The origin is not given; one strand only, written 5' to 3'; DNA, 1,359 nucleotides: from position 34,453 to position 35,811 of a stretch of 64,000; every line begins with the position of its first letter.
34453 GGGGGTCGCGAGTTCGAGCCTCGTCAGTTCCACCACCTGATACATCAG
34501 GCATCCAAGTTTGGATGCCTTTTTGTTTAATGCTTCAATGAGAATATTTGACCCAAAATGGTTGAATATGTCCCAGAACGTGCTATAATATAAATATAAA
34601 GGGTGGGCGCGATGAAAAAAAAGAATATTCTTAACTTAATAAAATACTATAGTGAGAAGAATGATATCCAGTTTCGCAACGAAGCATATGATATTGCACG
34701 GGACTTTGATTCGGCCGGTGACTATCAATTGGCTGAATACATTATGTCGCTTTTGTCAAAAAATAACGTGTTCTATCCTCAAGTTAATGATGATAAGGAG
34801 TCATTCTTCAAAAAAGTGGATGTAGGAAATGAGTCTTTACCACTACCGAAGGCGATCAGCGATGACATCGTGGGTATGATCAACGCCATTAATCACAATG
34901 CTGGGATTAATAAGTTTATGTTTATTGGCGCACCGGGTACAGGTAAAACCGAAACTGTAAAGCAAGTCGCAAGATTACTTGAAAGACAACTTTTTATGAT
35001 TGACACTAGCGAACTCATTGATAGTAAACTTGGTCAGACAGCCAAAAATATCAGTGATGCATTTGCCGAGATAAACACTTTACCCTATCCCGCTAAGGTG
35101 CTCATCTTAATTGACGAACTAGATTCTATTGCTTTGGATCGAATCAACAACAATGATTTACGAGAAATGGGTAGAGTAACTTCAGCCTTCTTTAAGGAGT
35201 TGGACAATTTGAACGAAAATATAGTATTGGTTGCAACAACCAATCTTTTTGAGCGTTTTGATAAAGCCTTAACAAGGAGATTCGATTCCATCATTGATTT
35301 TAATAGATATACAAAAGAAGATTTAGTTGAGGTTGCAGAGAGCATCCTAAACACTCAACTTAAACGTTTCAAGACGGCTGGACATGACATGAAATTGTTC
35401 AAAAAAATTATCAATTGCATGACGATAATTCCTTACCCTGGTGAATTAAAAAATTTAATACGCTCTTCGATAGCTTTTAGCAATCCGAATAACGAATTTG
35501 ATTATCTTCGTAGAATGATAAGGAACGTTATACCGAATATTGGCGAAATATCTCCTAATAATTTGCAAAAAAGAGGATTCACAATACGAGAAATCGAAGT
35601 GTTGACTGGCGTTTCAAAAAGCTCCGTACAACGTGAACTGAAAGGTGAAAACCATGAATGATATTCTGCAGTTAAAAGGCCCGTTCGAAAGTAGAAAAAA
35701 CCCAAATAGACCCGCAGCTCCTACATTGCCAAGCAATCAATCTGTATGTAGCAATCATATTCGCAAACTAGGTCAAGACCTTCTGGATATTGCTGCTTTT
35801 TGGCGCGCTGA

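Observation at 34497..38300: Low-GC islet at tRNA-Ala carrying a coupled AAA+ ATPase (with HTH tail) and an intracellular multi-domain S8 subtilase: candidate antiphage module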

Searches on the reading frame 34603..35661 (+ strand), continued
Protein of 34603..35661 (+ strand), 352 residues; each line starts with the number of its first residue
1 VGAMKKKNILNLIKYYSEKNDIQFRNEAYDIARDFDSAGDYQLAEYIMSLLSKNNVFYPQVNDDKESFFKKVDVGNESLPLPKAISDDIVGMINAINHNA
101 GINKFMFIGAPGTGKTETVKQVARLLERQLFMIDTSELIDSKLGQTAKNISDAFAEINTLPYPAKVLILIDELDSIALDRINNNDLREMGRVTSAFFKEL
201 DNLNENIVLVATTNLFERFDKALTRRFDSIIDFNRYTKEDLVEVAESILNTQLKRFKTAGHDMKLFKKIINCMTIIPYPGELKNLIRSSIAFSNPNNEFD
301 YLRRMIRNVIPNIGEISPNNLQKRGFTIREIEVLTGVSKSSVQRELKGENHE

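Call 87: find_related_loci(query=A4, collection=viral_contigs, flank=10000)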
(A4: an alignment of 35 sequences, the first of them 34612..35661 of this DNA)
Query A4 (349 aa) in viral_contigs; peptide patterns used: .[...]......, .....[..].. (x = any residue, [..] = any of these).
600 stretches matched a pattern (row limit reached: there are more); 47 encode a relative of the query (tblastn E <= 1e-3); 47 distinct loci.
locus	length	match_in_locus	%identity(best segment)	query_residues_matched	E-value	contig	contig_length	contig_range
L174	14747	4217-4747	29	103-303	8e-20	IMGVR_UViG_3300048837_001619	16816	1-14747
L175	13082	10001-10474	31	101-269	4e-18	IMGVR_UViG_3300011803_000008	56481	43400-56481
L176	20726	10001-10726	27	108-344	2e-17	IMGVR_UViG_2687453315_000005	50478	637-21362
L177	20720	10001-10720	29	4-231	2e-17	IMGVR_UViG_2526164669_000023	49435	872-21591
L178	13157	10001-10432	36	100-247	9e-17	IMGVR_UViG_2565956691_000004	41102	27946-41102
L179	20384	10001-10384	35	95-225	2e-16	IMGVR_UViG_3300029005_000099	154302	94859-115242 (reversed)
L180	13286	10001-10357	31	103-225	6e-13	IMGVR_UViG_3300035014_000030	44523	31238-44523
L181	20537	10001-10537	27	62-249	8e-13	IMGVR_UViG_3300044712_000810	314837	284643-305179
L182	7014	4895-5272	33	103-225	1e-11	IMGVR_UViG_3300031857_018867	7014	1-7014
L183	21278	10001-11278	31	103-252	2e-11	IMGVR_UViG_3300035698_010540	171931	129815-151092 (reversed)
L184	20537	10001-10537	31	106-272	2e-10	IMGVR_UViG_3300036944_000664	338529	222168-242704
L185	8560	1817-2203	31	103-228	3e-10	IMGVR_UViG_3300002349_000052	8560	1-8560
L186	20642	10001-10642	29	106-315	3e-10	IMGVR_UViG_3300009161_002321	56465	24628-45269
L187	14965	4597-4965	34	106-225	3e-10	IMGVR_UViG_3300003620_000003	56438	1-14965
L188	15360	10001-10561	23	92-294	2e-9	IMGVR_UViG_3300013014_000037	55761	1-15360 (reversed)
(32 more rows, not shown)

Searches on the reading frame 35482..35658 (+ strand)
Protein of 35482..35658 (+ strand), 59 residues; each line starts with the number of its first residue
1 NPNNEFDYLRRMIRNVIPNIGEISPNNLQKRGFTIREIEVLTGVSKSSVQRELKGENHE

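Call 93: search_protein_families(library=pfam, proteins=[window:35482-35658:+], max_evalue=10)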
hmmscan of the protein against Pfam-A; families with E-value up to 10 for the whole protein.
window:35482-35658:+ (59 aa): 7 families
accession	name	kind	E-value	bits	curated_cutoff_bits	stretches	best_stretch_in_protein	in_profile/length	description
PF12802.13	MarR_2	-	0.0048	17.5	27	1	30-54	16-42/61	MarR family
PF08281.18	Sigma70_r4_2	-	0.045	13.8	25.7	1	32-53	26-47/54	Sigma-70, region 4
PF13518.12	HTH_28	-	0.049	14.2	25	1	31-58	11-38/52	Helix-turn-helix domain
PF01381.28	HTH_3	-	0.062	13.8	23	1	29-51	6-28/55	Helix-turn-helix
PF13560.12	HTH_31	-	0.084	13.6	27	1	29-56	11-38/64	Helix-turn-helix domain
PF13384.12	HTH_23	-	0.2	12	24.6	1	31-54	16-39/50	Homeodomain-like domain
PF09339.16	HTH_IclR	-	0.26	11.5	22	1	30-53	16-39/52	IclR helix-turn-helix domain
